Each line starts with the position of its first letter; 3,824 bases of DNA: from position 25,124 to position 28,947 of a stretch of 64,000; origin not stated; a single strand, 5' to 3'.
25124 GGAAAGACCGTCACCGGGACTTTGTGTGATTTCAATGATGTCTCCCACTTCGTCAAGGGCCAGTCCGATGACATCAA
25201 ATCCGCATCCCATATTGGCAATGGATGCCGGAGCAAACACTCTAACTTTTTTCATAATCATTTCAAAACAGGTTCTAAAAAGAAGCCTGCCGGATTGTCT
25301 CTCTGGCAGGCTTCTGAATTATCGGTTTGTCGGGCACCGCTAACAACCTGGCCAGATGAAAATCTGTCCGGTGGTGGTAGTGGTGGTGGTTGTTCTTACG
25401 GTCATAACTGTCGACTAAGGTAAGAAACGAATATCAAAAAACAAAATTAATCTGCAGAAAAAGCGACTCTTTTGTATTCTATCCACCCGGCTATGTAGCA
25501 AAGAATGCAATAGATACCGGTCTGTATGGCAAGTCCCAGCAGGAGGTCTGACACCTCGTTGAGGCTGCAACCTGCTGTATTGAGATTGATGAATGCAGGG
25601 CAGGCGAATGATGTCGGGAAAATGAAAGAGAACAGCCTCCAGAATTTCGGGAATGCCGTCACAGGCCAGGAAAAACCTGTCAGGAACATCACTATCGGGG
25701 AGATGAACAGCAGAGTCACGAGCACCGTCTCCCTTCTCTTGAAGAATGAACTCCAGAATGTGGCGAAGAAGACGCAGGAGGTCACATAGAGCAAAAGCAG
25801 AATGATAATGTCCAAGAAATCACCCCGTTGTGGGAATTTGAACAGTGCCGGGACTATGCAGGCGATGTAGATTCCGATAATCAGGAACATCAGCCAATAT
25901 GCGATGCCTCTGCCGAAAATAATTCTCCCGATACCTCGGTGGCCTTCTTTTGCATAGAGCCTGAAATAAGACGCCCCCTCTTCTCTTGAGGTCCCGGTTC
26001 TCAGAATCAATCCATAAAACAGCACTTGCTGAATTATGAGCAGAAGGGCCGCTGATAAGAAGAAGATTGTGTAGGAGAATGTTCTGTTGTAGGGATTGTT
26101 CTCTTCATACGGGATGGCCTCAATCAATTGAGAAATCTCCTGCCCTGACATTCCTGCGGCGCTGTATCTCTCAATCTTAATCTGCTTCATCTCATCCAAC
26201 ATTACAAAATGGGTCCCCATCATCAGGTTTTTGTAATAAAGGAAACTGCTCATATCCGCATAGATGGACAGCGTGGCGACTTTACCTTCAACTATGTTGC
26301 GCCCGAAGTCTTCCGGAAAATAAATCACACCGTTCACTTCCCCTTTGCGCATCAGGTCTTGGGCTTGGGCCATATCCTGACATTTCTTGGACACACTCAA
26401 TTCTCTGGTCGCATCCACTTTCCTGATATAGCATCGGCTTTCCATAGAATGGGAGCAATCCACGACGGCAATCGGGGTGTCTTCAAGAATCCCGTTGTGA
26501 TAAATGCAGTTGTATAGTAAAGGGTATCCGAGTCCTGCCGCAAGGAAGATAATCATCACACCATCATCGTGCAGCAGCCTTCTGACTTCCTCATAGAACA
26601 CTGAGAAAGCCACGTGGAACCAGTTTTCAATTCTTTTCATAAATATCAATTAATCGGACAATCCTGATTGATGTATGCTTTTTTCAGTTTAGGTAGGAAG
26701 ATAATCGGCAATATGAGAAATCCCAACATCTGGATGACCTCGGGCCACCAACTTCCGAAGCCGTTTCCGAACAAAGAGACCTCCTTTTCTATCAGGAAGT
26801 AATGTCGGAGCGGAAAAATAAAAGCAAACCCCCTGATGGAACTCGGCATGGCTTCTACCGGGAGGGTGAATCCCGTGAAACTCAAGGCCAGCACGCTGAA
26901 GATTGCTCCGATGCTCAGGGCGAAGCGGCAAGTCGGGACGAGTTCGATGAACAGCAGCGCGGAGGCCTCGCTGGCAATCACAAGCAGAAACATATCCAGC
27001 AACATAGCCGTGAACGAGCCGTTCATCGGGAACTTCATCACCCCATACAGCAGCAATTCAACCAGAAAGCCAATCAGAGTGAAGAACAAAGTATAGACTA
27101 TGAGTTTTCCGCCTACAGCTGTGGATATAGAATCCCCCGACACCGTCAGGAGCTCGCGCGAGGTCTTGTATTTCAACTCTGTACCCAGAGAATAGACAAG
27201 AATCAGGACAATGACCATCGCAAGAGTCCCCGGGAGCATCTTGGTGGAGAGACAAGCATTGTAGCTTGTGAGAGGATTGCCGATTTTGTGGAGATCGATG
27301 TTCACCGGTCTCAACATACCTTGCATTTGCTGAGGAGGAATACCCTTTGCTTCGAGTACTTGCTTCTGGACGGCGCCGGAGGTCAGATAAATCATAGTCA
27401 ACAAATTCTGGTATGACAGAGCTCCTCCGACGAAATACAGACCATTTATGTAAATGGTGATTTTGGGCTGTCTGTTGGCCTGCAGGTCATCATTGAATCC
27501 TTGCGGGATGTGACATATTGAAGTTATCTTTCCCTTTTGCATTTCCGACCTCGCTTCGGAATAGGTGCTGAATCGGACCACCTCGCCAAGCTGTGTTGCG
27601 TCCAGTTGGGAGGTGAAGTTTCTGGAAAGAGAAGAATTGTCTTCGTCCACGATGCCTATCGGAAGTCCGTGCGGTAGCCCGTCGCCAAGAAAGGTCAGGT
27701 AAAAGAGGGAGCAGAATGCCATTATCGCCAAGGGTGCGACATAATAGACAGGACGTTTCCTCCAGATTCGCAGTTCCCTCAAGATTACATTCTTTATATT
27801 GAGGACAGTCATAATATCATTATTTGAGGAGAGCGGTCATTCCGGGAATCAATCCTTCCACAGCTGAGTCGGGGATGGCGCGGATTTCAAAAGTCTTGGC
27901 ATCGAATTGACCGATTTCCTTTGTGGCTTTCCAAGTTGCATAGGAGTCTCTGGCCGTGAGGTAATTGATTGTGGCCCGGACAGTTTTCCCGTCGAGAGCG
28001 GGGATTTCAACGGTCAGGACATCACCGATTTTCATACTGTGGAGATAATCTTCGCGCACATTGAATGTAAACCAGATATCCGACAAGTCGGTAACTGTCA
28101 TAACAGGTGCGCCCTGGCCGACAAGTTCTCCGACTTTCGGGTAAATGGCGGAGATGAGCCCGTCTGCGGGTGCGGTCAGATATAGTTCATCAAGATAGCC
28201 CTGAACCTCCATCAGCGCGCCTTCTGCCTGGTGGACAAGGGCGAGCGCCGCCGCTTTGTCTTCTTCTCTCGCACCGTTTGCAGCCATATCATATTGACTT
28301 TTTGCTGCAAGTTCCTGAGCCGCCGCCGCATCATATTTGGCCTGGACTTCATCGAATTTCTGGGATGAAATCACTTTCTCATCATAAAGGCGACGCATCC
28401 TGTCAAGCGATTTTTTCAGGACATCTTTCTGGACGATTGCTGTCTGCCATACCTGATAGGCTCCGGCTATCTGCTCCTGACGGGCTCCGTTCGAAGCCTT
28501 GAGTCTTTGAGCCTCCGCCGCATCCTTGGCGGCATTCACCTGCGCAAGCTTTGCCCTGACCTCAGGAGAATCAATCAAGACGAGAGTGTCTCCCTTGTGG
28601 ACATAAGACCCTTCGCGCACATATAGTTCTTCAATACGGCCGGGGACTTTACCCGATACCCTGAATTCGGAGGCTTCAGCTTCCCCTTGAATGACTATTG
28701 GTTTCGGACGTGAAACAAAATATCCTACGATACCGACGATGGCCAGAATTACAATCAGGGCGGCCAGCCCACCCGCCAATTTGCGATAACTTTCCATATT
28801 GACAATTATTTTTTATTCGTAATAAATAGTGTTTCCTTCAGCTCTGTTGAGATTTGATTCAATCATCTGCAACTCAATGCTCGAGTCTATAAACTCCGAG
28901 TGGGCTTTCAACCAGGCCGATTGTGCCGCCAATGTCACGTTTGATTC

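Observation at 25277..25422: Complete Thr-sensing ribosome-mediated attenuator upstream of thrBC in a Bacteroidales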

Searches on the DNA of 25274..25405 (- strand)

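Call 60: build_rna_model(alignment_id=A3, structure=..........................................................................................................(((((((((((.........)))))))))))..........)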
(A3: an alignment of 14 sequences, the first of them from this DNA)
Model R1 built from alignment A3 (14 sequences, 147 columns); structure: as given.
model positions 126; base pairs 11; branch points 0; effective number of sequences 4.82; information 0.59 bits per position. Calibrated on 0.2 Mb of random sequence (short: E-values are rough).
structure used (alignment columns):
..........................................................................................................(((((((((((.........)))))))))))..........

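Call 61: search_with_rna_model(model_id=R1, sources=[window, L001, L002, L003, L004, L005, L006, L007, L008, L009, L010, L011, L012, L013, L014, L015, L016, L017, L018, L019, L020, L021, L022, L023, L024, L025, L026, L027, L028, L029, L030, L031, L032, L033, L034, L035, L036, L037, L038, L039, L040, L041, L042, L043, L044, L045, L046, L047, L048, L049, L050, L051, L052, L053, L054, L055, L056, L057, L058, L059, L060, L061, L062, L063, L064, L065, L066, L067, L068, L069, L070, L071, L072, L073, L074, L075, L076, L077, L078, L079, L080], max_evalue=1)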
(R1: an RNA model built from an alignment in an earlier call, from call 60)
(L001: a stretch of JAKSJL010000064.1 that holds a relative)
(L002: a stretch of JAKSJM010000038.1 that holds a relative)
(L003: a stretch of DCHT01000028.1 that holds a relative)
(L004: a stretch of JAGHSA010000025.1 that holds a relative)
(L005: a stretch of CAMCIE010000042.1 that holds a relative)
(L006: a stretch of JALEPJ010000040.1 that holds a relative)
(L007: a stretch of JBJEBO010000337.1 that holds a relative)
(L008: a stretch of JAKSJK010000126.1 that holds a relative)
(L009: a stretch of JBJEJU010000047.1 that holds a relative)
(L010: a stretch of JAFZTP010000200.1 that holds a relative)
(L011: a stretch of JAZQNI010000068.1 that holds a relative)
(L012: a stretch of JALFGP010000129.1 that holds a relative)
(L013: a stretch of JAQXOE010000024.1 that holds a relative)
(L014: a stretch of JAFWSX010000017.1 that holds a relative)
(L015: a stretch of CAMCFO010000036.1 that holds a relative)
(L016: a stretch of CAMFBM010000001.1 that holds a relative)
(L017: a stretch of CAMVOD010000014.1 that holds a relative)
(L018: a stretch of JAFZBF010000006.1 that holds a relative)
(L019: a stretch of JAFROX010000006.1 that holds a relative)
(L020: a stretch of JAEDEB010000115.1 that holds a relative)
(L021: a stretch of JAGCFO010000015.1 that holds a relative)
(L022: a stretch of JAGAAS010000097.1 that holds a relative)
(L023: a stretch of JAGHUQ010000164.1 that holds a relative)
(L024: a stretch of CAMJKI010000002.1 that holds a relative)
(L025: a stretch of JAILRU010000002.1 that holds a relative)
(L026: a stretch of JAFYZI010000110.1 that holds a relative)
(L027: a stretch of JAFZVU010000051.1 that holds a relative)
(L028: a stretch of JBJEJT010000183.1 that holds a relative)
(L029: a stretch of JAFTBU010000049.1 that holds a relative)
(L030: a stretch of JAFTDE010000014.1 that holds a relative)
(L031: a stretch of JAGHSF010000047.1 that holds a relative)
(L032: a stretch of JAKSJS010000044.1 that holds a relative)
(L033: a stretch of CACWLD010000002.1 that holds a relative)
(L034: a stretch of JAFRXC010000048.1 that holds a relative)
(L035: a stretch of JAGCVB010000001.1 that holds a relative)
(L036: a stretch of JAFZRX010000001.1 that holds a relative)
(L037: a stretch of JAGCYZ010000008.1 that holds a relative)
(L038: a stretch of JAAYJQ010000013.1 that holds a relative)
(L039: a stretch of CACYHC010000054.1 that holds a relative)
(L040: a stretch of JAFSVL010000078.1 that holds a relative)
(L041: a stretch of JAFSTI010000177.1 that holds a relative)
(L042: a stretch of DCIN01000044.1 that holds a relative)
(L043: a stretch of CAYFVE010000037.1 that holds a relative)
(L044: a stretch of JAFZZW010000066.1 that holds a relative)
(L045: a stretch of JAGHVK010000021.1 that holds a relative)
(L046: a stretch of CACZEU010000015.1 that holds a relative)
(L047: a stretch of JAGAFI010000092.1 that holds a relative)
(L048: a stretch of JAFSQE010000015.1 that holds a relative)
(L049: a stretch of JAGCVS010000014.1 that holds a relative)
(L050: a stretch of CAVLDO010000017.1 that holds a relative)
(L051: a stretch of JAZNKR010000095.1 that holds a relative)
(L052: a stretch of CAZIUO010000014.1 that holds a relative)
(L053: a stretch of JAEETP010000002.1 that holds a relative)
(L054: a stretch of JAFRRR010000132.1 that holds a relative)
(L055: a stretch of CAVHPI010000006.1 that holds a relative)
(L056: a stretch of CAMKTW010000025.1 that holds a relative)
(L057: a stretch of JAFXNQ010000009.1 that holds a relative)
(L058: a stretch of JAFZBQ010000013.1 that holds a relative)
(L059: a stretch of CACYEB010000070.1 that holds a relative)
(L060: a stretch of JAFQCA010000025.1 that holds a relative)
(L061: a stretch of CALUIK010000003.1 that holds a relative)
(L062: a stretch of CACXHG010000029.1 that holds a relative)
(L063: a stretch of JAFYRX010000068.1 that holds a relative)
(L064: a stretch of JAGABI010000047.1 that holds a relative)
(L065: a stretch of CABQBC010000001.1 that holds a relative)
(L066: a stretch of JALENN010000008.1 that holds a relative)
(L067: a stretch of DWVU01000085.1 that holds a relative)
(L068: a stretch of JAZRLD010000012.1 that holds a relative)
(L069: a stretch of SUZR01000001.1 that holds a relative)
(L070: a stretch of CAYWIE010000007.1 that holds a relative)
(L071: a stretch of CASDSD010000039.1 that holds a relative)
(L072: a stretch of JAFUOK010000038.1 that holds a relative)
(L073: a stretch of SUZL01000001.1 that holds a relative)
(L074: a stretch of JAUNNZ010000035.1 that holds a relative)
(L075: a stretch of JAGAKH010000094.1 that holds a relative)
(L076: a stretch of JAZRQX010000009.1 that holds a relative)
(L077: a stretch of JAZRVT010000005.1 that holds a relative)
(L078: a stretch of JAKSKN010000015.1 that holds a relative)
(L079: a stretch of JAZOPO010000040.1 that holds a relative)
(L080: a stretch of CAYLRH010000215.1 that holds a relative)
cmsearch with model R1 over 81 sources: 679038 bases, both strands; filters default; matches with E-value up to 1: 32.
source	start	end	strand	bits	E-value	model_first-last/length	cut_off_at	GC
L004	3846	3972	+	110.1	5e-34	1-126/126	no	0.5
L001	3836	3957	+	104.1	5e-32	1-126/126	no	0.51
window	25275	25405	-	98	5.3e-30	1-126/126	no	0.51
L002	3834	3955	+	96.2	2e-29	1-126/126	no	0.49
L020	234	354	+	94.8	6e-29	1-126/126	no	0.46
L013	3854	3987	+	92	5e-28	1-126/126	no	0.41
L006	3856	3988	+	91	1e-27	1-126/126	no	0.38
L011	1929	2053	+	82.4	7.7e-25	1-126/126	no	0.5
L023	3842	3976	+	80.3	3.8e-24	1-126/126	no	0.44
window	45177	45222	+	25.1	6.8e-06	80-126/126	no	0.48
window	45181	45220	-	23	3.4e-05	86-126/126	no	0.5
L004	3928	3989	-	20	0.00033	67-126/126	no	0.4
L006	3946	3995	-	20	0.00035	77-126/126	no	0.38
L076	3787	3831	+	19.5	0.0005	1-126/126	no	0.42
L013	3945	4007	-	17.7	0.0019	64-126/126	no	0.37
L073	3786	3830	+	17.4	0.0024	1-126/126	no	0.4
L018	8453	8510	-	17.4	0.0025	67-126/126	no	0.43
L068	3785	3824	+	16.4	0.0054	1-126/126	no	0.4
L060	3794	3932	+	15.6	0.0095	1-126/126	no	0.39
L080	406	441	+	15.4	0.012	1-126/126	no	0.44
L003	7698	7734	-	14.7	0.019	87-126/126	no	0.46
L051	316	364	+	12.1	0.14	83-126/126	no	0.39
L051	322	356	-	11.1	0.29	92-121/126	no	0.49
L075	6214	6265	+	11.1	0.3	73-126/126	no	0.4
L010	2620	2658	-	10.7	0.39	1-126/126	no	0.49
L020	321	346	-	10.6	0.43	92-118/126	no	0.62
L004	6886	6910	+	10.4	0.51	1-126/126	no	0.36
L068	1440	1474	-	10.4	0.52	1-126/126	no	0.26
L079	730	764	-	10.4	0.52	1-126/126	no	0.26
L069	3789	3830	+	10.2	0.61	1-126/126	no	0.5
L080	2786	2873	+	10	0.68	45-126/126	no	0.4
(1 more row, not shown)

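Call 62: search_with_rna_model(model_id=R1, sources=[L081, L082, L083, L084, L085, L086, L087, L088, L089, L090, L091, L092, L093, L094, L095, L096, L097, L098, L099, L100, L101, L102, L103, L104, L105, L106, L107, L108, L109, L110, L111, L112, L113, L114, L115, L116, L117, L118, L119, L120, L121, L122, L123, L124, L125, L126, L127, L128, L129, L130, L131, L132, L133, L134, L135, L136, L137, L138, L139, L140, L141, L142, L143, L144, L145, L146, L147, L148, L149, L150, L151, L152, L153, L154, L155], max_evalue=1)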
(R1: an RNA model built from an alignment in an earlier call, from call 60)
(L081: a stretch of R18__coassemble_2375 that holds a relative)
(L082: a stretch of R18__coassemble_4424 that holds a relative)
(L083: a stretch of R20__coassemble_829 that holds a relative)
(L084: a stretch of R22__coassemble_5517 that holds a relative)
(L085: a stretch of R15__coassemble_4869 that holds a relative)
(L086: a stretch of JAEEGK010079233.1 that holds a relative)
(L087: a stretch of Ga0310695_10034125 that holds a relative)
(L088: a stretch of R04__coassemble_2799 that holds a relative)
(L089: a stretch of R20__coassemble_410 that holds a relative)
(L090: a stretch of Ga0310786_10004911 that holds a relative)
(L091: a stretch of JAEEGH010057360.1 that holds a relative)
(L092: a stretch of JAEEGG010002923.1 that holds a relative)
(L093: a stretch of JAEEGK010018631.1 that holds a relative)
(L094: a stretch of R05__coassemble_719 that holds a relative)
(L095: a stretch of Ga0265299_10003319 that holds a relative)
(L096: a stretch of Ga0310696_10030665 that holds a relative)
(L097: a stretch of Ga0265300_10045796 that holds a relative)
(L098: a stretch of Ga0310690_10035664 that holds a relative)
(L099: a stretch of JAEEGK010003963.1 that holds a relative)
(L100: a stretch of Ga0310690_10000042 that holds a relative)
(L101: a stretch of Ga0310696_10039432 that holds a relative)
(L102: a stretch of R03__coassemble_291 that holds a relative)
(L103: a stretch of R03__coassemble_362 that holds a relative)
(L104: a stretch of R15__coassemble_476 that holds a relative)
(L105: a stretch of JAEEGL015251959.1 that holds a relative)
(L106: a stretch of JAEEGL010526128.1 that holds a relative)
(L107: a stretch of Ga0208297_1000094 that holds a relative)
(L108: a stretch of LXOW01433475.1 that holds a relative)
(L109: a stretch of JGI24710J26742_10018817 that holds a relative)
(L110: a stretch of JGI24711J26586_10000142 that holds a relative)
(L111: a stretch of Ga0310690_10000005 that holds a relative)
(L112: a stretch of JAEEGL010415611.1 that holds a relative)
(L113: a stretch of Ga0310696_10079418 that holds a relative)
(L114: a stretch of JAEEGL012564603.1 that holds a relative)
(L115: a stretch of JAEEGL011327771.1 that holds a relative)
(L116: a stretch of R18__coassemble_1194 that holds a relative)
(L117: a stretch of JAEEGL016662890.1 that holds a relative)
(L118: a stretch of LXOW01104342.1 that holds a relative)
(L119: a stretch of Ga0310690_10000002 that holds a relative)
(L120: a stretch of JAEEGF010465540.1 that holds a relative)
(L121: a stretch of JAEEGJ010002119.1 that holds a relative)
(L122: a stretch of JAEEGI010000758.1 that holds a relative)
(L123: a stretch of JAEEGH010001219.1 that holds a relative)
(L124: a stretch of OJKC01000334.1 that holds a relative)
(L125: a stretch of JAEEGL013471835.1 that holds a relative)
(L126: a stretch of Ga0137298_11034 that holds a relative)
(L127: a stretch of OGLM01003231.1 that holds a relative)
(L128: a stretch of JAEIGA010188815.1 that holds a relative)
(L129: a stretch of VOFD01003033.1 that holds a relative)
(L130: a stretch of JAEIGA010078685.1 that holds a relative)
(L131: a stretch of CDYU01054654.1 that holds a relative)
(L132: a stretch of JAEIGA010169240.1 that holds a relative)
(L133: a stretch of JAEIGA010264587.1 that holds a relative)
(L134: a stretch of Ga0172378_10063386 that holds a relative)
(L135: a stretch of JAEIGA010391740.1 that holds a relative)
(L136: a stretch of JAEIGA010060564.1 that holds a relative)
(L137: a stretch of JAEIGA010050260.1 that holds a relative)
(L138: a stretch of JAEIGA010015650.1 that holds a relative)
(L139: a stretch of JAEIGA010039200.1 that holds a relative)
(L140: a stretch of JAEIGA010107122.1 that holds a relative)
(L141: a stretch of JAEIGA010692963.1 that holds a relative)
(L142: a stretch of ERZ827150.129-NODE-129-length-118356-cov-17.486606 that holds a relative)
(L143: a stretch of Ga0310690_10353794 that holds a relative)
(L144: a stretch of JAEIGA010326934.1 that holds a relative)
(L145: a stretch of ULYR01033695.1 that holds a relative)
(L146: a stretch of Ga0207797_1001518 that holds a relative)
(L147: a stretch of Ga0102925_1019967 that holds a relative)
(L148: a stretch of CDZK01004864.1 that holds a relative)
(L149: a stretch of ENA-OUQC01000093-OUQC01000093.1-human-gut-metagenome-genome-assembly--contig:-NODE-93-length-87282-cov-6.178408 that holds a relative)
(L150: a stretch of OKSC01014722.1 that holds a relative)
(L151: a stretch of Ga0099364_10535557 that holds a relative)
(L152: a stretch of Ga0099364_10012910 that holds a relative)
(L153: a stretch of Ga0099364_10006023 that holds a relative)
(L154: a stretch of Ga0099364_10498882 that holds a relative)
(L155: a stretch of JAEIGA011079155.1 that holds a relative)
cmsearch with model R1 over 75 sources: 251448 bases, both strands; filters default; matches with E-value up to 1: 25.
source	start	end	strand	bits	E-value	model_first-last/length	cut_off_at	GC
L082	1336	1463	+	111.6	6.1e-35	1-126/126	no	0.45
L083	1344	1471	+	110.6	1.3e-34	1-126/126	no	0.45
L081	1365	1490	+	109.6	2.7e-34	1-126/126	no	0.49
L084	1347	1471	+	101.2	1.7e-31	1-126/126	no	0.45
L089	1362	1490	+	94.6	2.5e-29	1-126/126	no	0.48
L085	1350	1473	+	86.1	1.6e-26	1-126/126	no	0.6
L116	1373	1492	+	78.7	4.6e-24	1-126/126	no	0.52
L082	1428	1455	-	19.6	0.00017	92-119/126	no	0.5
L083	1436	1463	-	19.6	0.00017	92-119/126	no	0.5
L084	1436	1463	-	19.6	0.00017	92-119/126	no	0.5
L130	1287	1331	+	19.5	0.00018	1-126/126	no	0.42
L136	214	253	+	18.6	0.00035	1-126/126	no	0.47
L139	1296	1335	+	16.4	0.0019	1-126/126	no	0.35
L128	558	597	+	16.4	0.002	1-126/126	no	0.4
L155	931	970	+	14.7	0.007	1-126/126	no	0.43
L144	1294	1334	+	12.6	0.034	1-126/126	no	0.46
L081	1456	1481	-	12.4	0.042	93-117/126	no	0.65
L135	651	687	+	12.3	0.044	1-126/126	no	0.38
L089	1457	1480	-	12.3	0.044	94-116/126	no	0.71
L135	307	368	+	11.5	0.081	61-126/126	no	0.31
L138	1307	1346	+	10.4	0.19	1-126/126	no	0.43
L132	1282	1314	+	10.2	0.21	1-126/126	no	0.45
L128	619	646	-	8.6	0.75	1-126/126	no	0.46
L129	517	607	-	8.6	0.76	1-126/126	no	0.35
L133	765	804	+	8.4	0.83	1-126/126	no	0.45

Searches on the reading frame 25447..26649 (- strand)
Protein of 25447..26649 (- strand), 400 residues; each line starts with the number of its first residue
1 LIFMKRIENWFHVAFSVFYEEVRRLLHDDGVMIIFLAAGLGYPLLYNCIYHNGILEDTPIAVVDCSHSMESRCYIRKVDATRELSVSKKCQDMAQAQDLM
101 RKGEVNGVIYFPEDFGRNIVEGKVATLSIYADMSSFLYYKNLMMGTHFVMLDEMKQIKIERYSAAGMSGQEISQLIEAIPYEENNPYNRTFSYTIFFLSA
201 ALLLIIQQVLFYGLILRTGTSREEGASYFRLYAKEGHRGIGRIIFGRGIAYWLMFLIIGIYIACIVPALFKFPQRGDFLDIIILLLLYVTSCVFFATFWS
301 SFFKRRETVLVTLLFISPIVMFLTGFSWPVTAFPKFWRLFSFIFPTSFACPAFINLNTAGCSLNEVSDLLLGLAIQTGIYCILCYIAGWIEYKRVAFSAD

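Call 3: search_protein_families(library=ncbifam, proteins=[window:25447-26649:-])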
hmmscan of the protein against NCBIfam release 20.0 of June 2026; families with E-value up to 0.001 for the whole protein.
window:25447-26649:- (400 aa): 1 family
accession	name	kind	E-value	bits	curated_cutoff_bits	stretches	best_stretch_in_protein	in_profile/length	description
NF033858.1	ABC2_perm_RbbA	equivalog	1.5e-18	66.2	1050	1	52-385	576-901/909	ribosome-associated ATPase/putative transporter RbbA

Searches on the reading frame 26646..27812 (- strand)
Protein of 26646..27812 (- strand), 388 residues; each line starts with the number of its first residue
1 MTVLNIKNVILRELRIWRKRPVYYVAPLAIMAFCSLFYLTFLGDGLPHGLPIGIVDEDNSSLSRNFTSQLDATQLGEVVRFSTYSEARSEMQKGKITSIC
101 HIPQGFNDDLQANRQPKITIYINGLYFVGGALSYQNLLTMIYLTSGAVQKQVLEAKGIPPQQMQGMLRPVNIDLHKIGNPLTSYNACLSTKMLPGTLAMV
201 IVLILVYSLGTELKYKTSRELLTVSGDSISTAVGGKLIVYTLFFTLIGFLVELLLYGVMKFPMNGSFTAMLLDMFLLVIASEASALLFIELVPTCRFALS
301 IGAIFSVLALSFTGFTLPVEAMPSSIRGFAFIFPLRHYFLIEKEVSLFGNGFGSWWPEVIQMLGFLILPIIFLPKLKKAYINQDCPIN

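Call 3: search_protein_families(library=ncbifam, proteins=[window:26646-27812:-])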
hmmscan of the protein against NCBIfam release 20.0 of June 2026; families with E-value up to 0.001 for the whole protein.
window:26646-27812:- (388 aa): 1 family
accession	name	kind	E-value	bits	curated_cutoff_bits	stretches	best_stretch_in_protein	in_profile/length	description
NF033858.1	ABC2_perm_RbbA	equivalog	8.6e-20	70.3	1050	1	50-368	585-895/909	ribosome-associated ATPase/putative transporter RbbA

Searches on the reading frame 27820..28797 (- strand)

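Call 3: search_protein_families(library=ncbifam, proteins=[window:27820-28797:-])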
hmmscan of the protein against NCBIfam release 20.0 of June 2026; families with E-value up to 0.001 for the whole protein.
window:27820-28797:- (325 aa): 19 families
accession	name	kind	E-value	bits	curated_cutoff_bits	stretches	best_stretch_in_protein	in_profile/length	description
NF002939.0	PRK03598.1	equivalog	2.3e-34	119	393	1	8-282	7-282/332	secretion protein HlyD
TIGR01730.1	RND_mfp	subfamily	2e-31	109.2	94.9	2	178-280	108-210/322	efflux RND transporter periplasmic adaptor subunit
NF007785.0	PRK10476.1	equivalog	2.2e-28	99.1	376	1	11-274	13-278/347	multidrug transporter subunit MdtN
TIGR00998.1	8a0101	subfamily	3.3e-25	88.8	390.8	1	12-268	6-268/334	EmrA/EmrK family multidrug efflux transporter periplasmic adaptor subunit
TIGR00999.1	8a0102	subfamily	4.5e-20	71.9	319.3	1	107-282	19-169/271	CzcB/NccB family metal efflux transporter periplasmic adaptor subunit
NF011715.0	PRK15136.1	equivalog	3.5e-14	52.3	563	1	40-263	57-274/390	multidrug efflux MFS transporter periplasmic adaptor subunit EmrA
TIGR02971.1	heterocyst_DevB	subfamily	1e-13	51.4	129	1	53-272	25-271/327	ABC exporter membrane fusion protein, DevB family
TIGR01843.1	type_I_hlyD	subfamily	1e-09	37.9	208.65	1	52-175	51-179/422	HlyD family type I secretion periplasmic adaptor subunit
TIGR03794.1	NHLM_micro_HlyD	equivalog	9.8e-09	34.6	156.2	1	12-238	24-286/421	NHLP bacteriocin system secretion protein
NF045680.1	DiMtlExpIhpB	equivalog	3.8e-08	32.7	450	1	202-286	135-218/326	divalent metal ion exporter adaptor subunit IhpB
NF038010.1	ABC_adapt_DarC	equivalog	1.6e-07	30.4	450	1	48-265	76-291/417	darobactin export ABC transporter periplasmic adaptor subunit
NF008606.0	PRK11578.1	equivalog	3.6e-06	26.3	342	1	47-135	64-150/371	macrolide transporter subunit MacA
NF045904.1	RND-peri-MexE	equivalog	5.1e-06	25.6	714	1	45-107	64-126/390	multidrug efflux RND transporter periplasmic adaptor subunit MexE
NF007850.1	PRK10559.1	equivalog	1.8e-05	24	400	0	14-100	9-94/303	p-hydroxybenzoic acid efflux pump subunit AaeA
NF000272.2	OqxA_adapt_sub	exception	3.1e-05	23.1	835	0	41-112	63-136/391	multidrug efflux RND transporter periplasmic adaptor subunit OqxA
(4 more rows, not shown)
